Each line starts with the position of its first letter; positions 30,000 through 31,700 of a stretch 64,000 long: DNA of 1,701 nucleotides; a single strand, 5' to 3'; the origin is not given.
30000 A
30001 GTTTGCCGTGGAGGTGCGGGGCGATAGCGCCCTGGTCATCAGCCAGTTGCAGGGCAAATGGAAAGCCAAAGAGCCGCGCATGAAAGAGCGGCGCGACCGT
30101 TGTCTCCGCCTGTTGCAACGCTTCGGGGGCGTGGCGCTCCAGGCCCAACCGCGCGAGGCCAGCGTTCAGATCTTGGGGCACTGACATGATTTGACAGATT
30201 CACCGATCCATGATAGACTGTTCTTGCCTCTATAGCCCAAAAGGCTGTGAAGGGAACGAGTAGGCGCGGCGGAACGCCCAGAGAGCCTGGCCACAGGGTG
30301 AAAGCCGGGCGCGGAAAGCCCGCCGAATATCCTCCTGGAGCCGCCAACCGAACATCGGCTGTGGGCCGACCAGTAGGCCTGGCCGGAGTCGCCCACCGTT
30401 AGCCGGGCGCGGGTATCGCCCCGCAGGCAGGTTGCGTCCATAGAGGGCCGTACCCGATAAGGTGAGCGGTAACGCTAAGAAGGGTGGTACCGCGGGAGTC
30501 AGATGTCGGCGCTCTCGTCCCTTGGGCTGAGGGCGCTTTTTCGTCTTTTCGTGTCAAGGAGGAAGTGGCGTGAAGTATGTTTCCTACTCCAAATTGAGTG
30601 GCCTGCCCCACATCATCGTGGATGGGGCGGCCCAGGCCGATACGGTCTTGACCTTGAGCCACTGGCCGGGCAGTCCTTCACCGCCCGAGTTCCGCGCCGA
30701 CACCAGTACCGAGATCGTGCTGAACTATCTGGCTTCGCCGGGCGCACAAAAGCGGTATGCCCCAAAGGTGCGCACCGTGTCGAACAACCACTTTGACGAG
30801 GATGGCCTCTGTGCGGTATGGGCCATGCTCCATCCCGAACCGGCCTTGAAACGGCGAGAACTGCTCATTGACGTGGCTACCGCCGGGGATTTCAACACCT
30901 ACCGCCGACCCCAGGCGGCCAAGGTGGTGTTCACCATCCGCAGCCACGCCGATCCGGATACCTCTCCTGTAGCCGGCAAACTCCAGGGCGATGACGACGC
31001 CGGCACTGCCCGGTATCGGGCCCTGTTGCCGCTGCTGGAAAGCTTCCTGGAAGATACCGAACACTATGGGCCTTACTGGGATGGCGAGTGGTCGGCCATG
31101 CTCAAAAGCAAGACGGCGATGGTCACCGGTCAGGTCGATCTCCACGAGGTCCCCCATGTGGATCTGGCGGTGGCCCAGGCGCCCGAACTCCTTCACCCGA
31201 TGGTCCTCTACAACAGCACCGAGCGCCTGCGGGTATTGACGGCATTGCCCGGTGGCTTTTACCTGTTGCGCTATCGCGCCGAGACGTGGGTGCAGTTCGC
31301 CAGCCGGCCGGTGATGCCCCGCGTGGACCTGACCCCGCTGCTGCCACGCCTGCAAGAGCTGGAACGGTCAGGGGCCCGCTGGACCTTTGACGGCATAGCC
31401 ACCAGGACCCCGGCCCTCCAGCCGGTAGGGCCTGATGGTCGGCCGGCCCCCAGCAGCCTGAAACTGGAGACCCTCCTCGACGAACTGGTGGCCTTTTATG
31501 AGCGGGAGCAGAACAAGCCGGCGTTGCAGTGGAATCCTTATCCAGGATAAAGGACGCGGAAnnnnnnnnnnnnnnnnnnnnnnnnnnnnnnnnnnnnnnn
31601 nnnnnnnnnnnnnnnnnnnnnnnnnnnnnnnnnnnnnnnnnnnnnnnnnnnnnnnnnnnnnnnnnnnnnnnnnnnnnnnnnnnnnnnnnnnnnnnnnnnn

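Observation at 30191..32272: T-box leader controlling an unknown 326-aa gene and a free-standing AlaX-type editing protein, just upstream of ileS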

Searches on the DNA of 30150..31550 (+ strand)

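Call 4: search_rna_families(source=window, start=30150, end=30620, threshold=evalue, max_evalue=10, show_alignments=5)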
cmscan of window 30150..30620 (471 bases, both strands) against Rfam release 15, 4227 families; matches with E-value up to 10: 3.
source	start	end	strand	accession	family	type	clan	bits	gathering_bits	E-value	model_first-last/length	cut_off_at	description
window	30238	30525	+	RF00230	T-box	Cis-reg; leader;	-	71.5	93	1.2e-15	1-219/219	no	T-box leader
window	30410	30590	+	RF02156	NPPA-AS1_1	Gene; lncRNA;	-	13.9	45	3.2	1-176/176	no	NPPA antisense RNA 1 conserved region 1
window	30378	30417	-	RF02803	PyrR205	Gene; snRNA; snoRNA; HACA-box;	-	12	35.6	8.4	1-61/61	no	Pyrobaculum sRNA 205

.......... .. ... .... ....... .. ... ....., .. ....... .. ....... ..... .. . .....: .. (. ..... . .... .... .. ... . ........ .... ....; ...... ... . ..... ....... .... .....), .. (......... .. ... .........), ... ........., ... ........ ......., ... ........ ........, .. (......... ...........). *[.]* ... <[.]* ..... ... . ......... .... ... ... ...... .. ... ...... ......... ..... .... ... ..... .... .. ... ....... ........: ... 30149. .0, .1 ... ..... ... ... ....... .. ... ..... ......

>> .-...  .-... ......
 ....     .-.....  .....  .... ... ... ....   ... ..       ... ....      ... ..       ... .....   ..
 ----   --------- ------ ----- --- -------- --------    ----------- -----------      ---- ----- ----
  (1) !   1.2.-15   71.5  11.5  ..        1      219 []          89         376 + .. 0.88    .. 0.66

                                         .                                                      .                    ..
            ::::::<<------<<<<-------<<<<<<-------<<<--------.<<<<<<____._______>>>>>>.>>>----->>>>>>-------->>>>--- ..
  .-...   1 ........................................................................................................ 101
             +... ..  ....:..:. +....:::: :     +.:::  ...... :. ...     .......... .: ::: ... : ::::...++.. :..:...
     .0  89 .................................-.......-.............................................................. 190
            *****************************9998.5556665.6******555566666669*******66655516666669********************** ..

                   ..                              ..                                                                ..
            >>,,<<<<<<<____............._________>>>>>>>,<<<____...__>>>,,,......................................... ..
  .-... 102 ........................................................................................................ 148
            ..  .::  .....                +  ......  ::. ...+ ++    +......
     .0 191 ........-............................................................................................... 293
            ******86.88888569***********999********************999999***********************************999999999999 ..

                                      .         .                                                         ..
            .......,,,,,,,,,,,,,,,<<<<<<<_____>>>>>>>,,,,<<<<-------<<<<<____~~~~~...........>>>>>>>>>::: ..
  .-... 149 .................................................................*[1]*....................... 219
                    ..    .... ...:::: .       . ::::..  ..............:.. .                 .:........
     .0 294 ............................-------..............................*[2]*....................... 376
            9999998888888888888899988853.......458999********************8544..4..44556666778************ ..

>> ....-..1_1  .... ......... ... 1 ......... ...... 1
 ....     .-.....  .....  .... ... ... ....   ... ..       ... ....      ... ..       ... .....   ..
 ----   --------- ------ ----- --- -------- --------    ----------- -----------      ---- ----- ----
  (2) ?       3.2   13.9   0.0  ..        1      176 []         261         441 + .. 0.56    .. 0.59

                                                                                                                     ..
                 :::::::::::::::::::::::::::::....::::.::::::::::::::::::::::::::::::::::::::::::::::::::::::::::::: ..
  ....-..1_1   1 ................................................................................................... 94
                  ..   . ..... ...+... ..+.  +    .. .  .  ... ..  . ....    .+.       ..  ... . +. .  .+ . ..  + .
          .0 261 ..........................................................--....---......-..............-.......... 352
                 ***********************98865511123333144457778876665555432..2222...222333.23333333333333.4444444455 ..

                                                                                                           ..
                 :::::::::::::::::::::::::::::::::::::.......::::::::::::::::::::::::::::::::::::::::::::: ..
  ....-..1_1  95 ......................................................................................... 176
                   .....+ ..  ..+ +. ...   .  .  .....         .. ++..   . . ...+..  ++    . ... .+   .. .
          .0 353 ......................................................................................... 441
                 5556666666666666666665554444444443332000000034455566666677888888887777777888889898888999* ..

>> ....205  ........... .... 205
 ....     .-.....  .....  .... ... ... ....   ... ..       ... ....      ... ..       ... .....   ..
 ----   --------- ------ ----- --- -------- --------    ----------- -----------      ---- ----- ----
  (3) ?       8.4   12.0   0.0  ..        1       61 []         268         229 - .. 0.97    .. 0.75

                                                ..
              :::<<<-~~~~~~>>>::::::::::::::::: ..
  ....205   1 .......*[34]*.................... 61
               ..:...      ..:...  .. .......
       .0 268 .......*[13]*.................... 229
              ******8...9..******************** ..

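Call 51: search_rna_families(sources=[L001, L002, L003, L004, L005, L006, L007, L008, L009, L010, L011], threshold=gathering)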
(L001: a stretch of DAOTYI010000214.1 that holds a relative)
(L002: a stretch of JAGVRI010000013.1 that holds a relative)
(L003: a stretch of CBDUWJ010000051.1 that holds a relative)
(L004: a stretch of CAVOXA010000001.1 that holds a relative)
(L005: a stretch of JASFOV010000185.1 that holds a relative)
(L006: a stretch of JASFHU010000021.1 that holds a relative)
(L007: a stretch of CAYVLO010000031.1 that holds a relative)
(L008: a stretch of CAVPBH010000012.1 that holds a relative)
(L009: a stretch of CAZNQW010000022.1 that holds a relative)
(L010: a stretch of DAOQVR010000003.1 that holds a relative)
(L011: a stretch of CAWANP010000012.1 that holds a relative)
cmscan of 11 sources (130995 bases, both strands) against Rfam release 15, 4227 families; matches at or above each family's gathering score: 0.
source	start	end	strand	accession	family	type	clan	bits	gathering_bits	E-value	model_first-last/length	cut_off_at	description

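Call 65: build_rna_model(alignment_id=A5)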
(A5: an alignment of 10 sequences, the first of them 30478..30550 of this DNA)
Model R1 built from alignment A5 (10 sequences, 81 columns); structure: RNAalifold consensus.
model positions 73; base pairs 12; branch points 0; effective number of sequences 3.08; information 0.773 bits per position. Calibrated on 0.2 Mb of random sequence (short: E-values are rough).
structure used (alignment columns):
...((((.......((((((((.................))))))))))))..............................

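Call 66: search_with_rna_model(model_id=R1, sources=[window, L001, L002, L003, L004, L005, L006, L007, L008, L009, L010, L011, L012, L013, L014, L015, L016, L017, L018, L019, L020, L021, L022, L023, L024, L025, L026, L027, L028, L029, L030, L031, L032, L033, L034, L035, L036, L037, L038, L039, L040, L041, L042, L043, L044, L045, L046, L047, L048, L049, L050, L051, L052, L053, L054, L055, L056, L057, L058, L059, L060, L061, L062, L063, L064, L065, L066, L067, L068, L069, L070, L071, L072, L073, L074, L075, L076, L077, L078, L079, L080, L081], max_evalue=1)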
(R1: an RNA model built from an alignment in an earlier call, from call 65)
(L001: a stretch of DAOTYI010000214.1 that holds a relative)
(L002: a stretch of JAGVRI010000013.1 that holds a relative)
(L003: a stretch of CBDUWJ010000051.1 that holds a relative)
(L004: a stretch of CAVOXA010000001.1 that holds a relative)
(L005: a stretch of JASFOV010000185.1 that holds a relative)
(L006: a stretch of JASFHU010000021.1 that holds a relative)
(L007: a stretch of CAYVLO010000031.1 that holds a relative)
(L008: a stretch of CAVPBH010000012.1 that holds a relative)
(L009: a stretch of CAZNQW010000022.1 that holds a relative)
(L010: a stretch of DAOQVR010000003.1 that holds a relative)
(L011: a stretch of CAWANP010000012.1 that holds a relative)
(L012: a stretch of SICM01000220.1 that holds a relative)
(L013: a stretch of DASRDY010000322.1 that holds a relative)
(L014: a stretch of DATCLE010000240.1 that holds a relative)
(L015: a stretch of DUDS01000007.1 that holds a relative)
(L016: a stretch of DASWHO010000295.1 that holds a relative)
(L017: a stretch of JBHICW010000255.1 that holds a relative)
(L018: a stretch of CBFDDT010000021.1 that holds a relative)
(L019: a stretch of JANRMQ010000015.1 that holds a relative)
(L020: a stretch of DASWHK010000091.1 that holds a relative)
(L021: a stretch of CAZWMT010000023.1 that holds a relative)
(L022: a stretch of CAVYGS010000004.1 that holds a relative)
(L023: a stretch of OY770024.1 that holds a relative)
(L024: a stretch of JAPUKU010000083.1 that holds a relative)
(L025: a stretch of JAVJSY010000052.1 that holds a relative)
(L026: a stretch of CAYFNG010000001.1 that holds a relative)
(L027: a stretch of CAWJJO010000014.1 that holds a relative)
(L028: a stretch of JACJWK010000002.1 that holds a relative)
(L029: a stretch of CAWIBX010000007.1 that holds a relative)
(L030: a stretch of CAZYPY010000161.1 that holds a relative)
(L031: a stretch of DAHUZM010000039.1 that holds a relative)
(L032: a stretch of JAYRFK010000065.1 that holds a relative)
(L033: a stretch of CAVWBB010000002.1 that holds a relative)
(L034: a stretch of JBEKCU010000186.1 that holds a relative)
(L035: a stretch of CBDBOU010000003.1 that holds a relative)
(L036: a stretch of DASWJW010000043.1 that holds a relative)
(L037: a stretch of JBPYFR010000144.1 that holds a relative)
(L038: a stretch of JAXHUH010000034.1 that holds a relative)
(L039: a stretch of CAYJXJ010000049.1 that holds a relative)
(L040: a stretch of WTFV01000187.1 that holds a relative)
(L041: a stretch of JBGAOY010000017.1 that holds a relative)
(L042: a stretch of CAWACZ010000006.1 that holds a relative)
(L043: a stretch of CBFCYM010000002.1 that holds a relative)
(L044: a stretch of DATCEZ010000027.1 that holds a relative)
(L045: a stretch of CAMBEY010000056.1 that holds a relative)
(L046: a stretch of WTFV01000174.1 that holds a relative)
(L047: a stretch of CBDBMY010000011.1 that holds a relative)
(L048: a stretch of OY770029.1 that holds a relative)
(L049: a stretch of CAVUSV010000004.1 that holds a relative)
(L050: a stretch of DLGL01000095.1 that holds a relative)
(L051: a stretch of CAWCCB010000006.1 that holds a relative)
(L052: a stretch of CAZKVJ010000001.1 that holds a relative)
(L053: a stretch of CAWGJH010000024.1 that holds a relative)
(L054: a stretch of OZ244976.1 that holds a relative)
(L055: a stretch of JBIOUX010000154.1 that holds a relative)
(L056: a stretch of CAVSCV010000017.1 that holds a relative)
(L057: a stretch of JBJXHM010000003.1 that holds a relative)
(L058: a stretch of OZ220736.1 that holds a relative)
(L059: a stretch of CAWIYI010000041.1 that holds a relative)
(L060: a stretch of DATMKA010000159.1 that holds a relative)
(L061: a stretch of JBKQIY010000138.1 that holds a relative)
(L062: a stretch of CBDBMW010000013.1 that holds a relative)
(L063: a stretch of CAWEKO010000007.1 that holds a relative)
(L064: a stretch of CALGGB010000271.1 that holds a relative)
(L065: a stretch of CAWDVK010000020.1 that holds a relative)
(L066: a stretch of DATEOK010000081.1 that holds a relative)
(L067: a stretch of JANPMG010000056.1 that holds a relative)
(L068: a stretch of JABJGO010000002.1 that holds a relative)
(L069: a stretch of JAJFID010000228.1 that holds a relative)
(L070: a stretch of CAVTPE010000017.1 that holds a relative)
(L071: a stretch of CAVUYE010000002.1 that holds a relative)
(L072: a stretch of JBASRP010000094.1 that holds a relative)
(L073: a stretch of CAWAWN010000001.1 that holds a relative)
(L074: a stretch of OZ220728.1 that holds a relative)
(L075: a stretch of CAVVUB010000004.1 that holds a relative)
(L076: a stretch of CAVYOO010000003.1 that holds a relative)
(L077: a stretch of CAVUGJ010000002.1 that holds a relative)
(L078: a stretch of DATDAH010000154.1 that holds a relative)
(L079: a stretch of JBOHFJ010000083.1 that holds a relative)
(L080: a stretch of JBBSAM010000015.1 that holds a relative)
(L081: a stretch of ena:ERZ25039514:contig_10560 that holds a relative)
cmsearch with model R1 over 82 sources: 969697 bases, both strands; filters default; matches with E-value up to 1: 15.
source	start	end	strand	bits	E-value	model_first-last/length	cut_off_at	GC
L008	5871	5944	+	85.7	2.7e-25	1-73/73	no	0.65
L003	319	390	+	83.1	2.1e-24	1-73/73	no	0.62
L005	3638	3710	+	82.6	3.1e-24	1-73/73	no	0.63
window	30478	30550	+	82.4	3.4e-24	1-73/73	no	0.6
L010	5862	5935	+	82.4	3.6e-24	1-73/73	no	0.68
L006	4133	4205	+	81.1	9.7e-24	1-73/73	no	0.62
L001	5849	5921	+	79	5e-23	1-73/73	no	0.62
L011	5876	5949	+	78.7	6.5e-23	1-73/73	no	0.55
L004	5876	5949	+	77.8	1.3e-22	1-73/73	no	0.54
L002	5887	5959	+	74.7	1.4e-21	1-73/73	no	0.59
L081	7888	7960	+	74.2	2e-21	1-73/73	no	0.58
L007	5892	5970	+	73.5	3.7e-21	1-73/73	no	0.66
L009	5892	5970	+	73.5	3.7e-21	1-73/73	no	0.66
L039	7557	7644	-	13.2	0.79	1-73/73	no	0.67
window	4443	4508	+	13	0.97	1-73/73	no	0.73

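Call 70: search_with_rna_model(model_id=R1, sources=[L083, L084, L085, L086], max_evalue=0.01)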
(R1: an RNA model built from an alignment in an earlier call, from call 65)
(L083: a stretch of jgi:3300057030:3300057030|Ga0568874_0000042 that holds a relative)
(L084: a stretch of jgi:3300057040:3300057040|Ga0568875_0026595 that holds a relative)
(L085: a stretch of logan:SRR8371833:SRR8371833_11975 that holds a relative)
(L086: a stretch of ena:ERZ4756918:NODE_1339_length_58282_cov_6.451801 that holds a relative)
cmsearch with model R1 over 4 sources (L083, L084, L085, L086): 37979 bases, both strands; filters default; matches with E-value up to 0.01: 4.
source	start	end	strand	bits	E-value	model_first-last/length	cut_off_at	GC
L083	5846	5918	+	79.5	1.3e-24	1-73/73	no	0.6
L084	3837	3909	+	79.5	1.3e-24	1-73/73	no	0.6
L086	4838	4910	+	76.6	1.2e-23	1-73/73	no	0.58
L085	4842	4914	+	74.7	5.3e-23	1-73/73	no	0.59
